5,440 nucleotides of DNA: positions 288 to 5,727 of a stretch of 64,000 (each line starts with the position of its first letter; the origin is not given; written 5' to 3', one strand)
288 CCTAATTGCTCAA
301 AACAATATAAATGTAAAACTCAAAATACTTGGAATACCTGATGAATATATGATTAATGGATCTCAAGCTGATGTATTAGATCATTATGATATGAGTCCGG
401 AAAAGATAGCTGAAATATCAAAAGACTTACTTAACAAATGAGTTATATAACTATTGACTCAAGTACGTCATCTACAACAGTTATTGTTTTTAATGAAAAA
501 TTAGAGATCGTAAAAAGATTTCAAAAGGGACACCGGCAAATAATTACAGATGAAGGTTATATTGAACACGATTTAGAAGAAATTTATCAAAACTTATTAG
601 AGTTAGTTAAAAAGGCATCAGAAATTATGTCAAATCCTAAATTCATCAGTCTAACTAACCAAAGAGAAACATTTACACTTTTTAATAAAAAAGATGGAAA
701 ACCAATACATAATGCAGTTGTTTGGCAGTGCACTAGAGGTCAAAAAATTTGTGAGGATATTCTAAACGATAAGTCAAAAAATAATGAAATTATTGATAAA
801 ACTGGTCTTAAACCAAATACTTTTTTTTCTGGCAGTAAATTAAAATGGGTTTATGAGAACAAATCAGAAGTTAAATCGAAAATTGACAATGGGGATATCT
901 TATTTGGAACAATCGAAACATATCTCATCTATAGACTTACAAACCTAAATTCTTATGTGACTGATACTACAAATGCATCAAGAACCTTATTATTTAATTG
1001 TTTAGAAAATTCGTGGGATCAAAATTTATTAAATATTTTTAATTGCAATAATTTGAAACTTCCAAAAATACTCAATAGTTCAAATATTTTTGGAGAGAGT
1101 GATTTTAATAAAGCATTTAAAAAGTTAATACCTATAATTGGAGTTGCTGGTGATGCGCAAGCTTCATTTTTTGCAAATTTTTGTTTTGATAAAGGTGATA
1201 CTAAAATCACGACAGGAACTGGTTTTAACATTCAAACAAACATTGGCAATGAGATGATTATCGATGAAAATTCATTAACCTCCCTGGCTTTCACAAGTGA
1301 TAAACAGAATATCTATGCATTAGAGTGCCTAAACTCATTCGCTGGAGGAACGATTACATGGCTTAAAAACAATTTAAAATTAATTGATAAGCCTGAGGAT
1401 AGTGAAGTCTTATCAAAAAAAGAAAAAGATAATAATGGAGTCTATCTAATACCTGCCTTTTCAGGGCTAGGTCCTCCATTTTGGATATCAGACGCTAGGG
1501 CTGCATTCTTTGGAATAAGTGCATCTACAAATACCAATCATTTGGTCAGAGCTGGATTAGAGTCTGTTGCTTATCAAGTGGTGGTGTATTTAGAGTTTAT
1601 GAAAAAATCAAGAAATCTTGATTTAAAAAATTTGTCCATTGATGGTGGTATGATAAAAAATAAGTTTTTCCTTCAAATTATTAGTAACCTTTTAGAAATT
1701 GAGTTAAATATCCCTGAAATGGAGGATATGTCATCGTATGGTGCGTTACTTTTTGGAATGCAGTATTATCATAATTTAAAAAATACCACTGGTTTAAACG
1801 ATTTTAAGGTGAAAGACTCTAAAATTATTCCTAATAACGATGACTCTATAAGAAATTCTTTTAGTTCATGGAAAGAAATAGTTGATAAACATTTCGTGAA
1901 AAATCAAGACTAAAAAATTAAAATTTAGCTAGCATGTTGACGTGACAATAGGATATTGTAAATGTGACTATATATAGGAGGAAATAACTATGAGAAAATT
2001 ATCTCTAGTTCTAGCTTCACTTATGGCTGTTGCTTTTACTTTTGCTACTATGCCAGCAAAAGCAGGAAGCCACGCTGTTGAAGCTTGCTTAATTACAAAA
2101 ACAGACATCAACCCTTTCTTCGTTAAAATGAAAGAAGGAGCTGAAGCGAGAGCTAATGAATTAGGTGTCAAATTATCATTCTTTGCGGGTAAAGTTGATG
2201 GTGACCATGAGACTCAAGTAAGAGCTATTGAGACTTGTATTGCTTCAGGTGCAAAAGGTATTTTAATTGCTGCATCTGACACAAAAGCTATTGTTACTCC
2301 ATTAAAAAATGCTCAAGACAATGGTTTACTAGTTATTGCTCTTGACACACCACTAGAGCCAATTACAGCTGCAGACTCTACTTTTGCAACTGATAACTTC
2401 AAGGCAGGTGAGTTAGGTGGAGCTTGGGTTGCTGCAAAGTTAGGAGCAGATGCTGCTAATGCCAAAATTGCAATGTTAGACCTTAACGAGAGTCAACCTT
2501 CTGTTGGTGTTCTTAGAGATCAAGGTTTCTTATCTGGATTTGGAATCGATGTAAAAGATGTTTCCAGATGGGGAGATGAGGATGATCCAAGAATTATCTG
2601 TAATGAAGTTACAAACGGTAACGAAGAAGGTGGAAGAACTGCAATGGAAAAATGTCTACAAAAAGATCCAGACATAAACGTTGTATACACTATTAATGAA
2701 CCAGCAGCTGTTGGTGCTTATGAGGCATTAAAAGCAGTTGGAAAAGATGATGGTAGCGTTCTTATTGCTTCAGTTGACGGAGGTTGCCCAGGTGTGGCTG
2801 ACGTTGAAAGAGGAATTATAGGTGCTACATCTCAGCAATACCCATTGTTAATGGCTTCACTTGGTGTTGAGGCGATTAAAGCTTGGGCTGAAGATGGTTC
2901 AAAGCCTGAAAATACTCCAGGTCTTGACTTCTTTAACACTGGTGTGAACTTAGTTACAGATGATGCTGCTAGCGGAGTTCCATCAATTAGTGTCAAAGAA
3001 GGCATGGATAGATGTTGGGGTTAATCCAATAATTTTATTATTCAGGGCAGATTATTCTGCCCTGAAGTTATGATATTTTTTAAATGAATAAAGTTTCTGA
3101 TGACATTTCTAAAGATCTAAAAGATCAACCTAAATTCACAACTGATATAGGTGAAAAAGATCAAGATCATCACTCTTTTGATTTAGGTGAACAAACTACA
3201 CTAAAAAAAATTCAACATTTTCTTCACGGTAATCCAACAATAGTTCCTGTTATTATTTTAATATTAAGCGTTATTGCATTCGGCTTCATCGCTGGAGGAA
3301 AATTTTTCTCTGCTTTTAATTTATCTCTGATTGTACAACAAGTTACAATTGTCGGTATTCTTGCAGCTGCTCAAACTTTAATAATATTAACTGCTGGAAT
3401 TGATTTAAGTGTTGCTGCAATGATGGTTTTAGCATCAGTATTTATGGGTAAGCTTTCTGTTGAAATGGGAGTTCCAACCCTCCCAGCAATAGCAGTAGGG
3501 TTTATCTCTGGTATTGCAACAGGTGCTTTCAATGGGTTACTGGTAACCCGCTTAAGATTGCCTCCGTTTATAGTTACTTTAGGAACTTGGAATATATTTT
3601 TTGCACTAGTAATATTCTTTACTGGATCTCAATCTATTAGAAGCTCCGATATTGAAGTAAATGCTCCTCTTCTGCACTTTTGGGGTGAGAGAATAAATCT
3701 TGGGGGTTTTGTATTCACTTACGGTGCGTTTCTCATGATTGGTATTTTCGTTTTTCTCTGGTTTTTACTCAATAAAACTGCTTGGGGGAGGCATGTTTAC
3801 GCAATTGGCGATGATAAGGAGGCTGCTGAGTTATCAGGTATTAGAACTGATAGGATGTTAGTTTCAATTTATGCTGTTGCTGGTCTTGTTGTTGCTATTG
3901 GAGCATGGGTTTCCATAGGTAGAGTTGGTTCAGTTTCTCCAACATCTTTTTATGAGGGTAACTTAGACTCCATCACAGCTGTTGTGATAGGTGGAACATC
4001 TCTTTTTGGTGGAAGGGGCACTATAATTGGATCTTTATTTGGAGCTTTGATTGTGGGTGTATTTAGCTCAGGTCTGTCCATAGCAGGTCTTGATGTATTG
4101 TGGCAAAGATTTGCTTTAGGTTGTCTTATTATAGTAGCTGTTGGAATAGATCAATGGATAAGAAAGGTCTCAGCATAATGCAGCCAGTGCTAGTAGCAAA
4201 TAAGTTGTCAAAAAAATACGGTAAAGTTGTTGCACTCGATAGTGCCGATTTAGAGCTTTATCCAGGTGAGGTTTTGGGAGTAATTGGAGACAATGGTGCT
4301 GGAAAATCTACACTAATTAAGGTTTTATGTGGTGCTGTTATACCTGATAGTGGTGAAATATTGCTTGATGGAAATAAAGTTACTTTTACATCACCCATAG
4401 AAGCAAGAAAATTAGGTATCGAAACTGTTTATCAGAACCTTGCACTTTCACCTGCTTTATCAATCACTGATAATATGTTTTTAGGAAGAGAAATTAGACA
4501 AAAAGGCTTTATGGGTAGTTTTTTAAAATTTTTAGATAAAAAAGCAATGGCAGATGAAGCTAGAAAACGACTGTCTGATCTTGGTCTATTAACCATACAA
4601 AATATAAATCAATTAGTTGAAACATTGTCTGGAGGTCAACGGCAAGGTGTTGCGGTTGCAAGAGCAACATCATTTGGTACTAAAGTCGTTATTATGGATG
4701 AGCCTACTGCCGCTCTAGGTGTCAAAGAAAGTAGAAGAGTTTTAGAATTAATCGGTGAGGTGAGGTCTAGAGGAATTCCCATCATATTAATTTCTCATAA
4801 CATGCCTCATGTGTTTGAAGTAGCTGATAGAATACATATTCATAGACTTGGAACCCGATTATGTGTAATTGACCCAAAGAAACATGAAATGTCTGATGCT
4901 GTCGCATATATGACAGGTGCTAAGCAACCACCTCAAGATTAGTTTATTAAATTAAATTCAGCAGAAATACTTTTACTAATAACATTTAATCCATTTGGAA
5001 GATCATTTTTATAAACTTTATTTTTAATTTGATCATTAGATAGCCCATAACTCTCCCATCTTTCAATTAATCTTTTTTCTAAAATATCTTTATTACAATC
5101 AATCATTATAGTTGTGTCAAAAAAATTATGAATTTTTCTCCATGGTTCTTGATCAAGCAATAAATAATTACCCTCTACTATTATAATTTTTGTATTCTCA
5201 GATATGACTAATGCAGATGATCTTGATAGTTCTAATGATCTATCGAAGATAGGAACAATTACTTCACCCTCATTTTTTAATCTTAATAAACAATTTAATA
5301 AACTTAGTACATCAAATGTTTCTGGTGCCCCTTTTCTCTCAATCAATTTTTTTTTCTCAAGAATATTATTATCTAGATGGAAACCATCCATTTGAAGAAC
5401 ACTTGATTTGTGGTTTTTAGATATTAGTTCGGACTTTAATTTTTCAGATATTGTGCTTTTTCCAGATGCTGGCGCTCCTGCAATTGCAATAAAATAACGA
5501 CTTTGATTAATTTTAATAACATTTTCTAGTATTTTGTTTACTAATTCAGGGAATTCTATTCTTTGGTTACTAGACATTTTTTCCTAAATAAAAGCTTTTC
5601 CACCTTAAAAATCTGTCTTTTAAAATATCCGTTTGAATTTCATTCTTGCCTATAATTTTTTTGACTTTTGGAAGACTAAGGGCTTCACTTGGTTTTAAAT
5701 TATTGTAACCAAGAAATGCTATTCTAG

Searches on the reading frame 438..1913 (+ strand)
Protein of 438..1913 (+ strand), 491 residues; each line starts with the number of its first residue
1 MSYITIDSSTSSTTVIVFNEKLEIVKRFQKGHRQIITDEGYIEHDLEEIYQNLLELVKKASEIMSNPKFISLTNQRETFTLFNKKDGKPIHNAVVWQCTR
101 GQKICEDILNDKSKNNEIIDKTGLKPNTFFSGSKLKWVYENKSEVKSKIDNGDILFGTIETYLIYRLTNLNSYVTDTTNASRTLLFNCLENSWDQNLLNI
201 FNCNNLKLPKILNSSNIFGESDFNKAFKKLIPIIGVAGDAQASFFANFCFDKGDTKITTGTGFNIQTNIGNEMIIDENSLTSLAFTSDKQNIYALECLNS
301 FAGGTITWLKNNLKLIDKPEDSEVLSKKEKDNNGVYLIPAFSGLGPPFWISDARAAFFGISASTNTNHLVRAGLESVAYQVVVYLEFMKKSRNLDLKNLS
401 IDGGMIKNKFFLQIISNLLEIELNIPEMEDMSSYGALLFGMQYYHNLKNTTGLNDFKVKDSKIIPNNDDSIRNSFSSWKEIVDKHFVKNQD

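Call 9: search_protein_families(library=pfam, proteins=[window:438-1913:+], max_evalue=0.001)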
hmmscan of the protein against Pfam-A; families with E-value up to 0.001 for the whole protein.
window:438-1913:+ (491 aa): 2 families
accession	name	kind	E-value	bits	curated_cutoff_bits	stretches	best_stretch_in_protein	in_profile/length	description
PF00370.27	FGGY_N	-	9.5e-57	192.8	28.8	1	3-245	2-244/245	FGGY family of carbohydrate kinases, N-terminal domain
PF02782.22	FGGY_C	-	5.3e-28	98.6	27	1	257-441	3-195/198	FGGY family of carbohydrate kinases, C-terminal domain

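Call 13: search_protein_families(library=ncbifam, proteins=[window:438-1913:+], max_evalue=0.00001)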
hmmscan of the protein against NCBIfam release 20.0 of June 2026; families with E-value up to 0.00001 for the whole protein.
window:438-1913:+ (491 aa): 11 families
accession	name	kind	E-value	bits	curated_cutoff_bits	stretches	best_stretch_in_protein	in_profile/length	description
TIGR01311.1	glycerol_kin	equivalog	7.7e-138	459.9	590.35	1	5-484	5-492/496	glycerol kinase GlpK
NF000756.0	PRK00047.1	subfamily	1.2e-132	442.7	498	1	4-485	8-494/502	glycerol kinase GlpK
TIGR01312.1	XylB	equivalog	2.2e-50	171.6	380.25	1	5-463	2-458/481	xylulokinase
TIGR01314.1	gntK_FGGY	equivalog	7.5e-40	136.9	648.55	1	4-467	3-473/505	gluconokinase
NF011601.0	PRK15027.1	equivalog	1.2e-20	73.4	912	1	3-423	2-414/484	xylulokinase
TIGR02628.1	fuculo_kin_coli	equivalog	1.9e-20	73.3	470.9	1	6-442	6-440/465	L-fuculokinase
TIGR02627.1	rhamnulo_kin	equivalog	4e-18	65.2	527.95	1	21-270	25-266/454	rhamnulokinase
NF008187.0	PRK10939.1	equivalog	1.2e-16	60.4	528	1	4-484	7-502/521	autoinducer-2 kinase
NF007925.0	PRK10640.1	equivalog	1.5e-15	56.6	639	1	22-244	32-241/489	rhamnulokinase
TIGR01315.1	5C_CHO_kinase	subfamily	1.5e-07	30.5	408.7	1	332-444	378-492/541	FGGY family pentulose kinase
NF003154.0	PRK04123.1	equivalog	4.3e-07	29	428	1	344-486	392-538/554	ribulokinase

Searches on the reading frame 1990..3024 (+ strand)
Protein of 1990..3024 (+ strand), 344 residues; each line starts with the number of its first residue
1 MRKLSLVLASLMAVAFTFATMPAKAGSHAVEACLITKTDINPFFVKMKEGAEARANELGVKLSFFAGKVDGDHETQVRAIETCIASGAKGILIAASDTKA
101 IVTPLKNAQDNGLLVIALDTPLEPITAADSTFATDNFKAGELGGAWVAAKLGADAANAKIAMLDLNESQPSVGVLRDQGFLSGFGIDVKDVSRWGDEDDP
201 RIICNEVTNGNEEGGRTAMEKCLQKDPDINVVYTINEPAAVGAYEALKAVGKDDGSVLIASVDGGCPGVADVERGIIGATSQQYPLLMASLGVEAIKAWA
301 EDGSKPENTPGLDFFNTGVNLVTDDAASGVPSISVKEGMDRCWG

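Call 9: search_protein_families(library=pfam, proteins=[window:1990-3024:+], max_evalue=0.001)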
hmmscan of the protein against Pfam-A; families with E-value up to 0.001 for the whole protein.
window:1990-3024:+ (344 aa): 2 families
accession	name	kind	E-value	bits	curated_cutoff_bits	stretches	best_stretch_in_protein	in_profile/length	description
PF13407.12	Peripla_BP_4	-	3e-41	142.1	35.1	1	34-301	3-255/258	Periplasmic binding protein domain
PF00532.27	Peripla_BP_1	-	2e-17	64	22.2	1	32-262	4-220/281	Periplasmic binding proteins and sugar binding domain of LacI family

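Call 13: search_protein_families(library=ncbifam, proteins=[window:1990-3024:+], max_evalue=0.00001)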
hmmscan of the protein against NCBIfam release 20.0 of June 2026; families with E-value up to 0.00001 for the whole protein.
window:1990-3024:+ (344 aa): 11 families
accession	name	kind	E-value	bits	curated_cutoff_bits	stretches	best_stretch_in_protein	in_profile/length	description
NF007936.0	PRK10653.1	equivalog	2.5e-27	96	337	1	8-296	6-273/295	ribose ABC transporter substrate-binding protein RbsB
NF007254.0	PRK09701.1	equivalog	9.6e-27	94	335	1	18-294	13-281/311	D-allose transporter substrate-binding protein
NF041827.1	YtfQ_transport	equivalog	5.6e-14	51.8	510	1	52-308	48-294/320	galactofuranose ABC transporter, galactofuranose-binding protein YtfQ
TIGR02637.1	RhaS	equivalog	4.1e-13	49.2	342.25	1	33-140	2-109/302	rhamnose ABC transporter substrate-binding protein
NF040907.2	ChvE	equivalog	1.6e-10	40.7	460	1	70-157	37-124/324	multiple monosaccharide ABC transporter substrate-binding protein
NF052284.1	rhzpin_SBP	equivalog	3e-10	39.7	420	1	42-147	14-121/289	rhizopine catabolism ABC transporter substrate-binding protein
TIGR02634.1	xylF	equivalog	5.4e-10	39.3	389.55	1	53-275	22-230/302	D-xylose ABC transporter substrate-binding protein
NF008185.0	PRK10936.1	equivalog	4.5e-07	29.1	200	1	43-295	61-294/346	TMAO reductase system periplasmic protein TorT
NF007680.0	PRK10355.1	equivalog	1.2e-06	28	504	0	53-144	49-137/331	D-xylose ABC transporter substrate-binding protein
NF007743.0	PRK10423.1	equivalog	1.2e-06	27.9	531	1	34-249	65-259/330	ribose operon transcriptional repressor RbsR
NF011937.0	PRK15408.1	equivalog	2.5e-06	26.6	384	1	9-125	10-122/340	autoinducer 2 ABC transporter substrate-binding protein LsrB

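Call 61: search_solved_structures(query=window:1990-3024:+, max_evalue=1e-20)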
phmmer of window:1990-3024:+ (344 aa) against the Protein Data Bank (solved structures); distinct sequences matched with E-value up to 1e-20: 2.
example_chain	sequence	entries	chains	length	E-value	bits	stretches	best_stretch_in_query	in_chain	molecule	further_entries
4ry9_A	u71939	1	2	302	3.5e-25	92.6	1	36-306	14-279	Periplasmic binding protein/LacI transcriptional regulator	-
2ioy_A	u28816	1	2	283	2e-23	86.8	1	34-303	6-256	Periplasmic sugar-binding protein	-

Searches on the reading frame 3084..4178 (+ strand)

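Call 9: search_protein_families(library=pfam, proteins=[window:3084-4178:+], max_evalue=0.001)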
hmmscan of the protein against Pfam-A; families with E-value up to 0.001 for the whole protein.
window:3084-4178:+ (364 aa): 1 family
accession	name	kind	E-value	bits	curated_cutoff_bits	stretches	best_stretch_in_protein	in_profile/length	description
PF02653.21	BPD_transp_2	-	4.4e-36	124.8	26.8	1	81-352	3-268/269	Branched-chain amino acid transport system / permease component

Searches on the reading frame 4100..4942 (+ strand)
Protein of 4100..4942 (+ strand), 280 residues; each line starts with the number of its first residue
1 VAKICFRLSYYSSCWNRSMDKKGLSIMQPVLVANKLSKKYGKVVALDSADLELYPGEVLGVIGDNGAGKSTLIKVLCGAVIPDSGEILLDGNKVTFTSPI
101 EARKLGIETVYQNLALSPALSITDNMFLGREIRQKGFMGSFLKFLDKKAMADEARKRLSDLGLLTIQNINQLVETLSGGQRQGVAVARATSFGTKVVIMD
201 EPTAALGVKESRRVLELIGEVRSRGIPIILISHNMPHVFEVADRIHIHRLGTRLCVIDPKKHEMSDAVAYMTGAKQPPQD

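Call 9: search_protein_families(library=pfam, proteins=[window:4100-4942:+], max_evalue=0.001)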
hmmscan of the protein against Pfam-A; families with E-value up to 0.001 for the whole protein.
window:4100-4942:+ (280 aa): 3 families
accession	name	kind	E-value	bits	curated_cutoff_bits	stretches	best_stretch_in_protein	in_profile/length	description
PF00005.33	ABC_tran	-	5.3e-31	108.5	25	1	46-204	1-137/137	ABC transporter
PF13304.12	AAA_21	-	5e-07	30.5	27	0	60-87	3-36/304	AAA domain, putative AbiEii toxin, Type IV TA system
PF02463.25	SMC_N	-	3.8e-05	23.7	40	0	164-244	127-207/220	RecF/RecN/SMC N terminal domain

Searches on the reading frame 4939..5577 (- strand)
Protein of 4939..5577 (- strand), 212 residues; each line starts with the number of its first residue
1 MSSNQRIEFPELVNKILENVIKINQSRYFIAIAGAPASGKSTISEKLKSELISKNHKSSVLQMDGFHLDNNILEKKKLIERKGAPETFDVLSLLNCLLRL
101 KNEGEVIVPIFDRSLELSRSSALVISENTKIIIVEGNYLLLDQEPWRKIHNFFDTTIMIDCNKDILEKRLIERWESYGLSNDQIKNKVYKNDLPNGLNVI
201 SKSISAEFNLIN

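Call 9: search_protein_families(library=pfam, proteins=[window:4939-5577:-], max_evalue=0.001)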
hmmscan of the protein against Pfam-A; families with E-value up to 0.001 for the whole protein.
window:4939-5577:- (212 aa): 5 families
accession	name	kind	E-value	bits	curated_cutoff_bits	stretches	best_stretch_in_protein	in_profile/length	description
PF00485.24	PRK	-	1.1e-12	48.7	22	1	29-197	1-173/196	Phosphoribulokinase / Uridine kinase family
PF13238.12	AAA_18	-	5.3e-08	33.8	29.4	1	30-174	1-112/128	AAA domain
PF08433.16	KTI12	-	5.9e-05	23.1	22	1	30-74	4-48/271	Chromatin associated protein KTI12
PF20720.3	nSTAND3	-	0.00013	22.1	27.2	1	14-66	4-54/155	Novel STAND NTPase 3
PF03308.22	MeaB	-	0.00014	21.4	23.1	1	12-64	18-70/273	Methylmalonyl Co-A mutase-associated GTPase MeaB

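Call 13: search_protein_families(library=ncbifam, proteins=[window:4939-5577:-], max_evalue=0.00001)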
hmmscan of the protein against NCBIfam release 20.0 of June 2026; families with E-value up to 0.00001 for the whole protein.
window:4939-5577:- (212 aa): 12 families
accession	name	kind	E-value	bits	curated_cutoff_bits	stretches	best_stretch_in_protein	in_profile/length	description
NF006746.0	PRK09270.1-5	subfamily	3.7e-73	244.9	250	1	11-209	7-204/210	nucleoside/nucleotide kinase family protein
NF006744.0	PRK09270.1-3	equivalog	4.9e-64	215.7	281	1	12-210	9-208/213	nucleoside/nucleotide kinase family protein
NF006743.0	PRK09270.1-2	equivalog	8.3e-48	162.3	227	1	5-203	8-205/217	nucleoside/nucleotide kinase family protein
NF006745.0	PRK09270.1-4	equivalog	2.8e-34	118.1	228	1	12-210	28-233/246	nucleoside/nucleotide kinase family protein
NF006742.0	PRK09270.1-1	equivalog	9.1e-31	107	402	1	24-210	40-225/237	nucleoside/nucleotide kinase family protein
TIGR00554.2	panK_bact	equivalog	5.9e-21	75.1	235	1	23-177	78-241/310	type I pantothenate kinase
NF004018.0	PRK05480.1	equivalog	4.4e-18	65.5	180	1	25-173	4-146/210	uridine kinase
TIGR00235.1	udk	equivalog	7.6e-18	64.9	220.3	1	25-186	4-160/207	uridine kinase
NF005807.0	PRK07667.1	equivalog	8e-15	54.9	221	1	13-172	3-158/193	kinase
NF006085.0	PRK08233.1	equivalog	8.8e-08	32.2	198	1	25-173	3-120/184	hypothetical protein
NF005655.0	PRK07429.1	subfamily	1.7e-06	27.4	236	1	26-188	7-161/326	phosphoribulokinase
NF006958.0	PRK09435.1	equivalog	2.9e-06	26.5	329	1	8-64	38-94/333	methylmalonyl Co-A mutase-associated GTPase MeaB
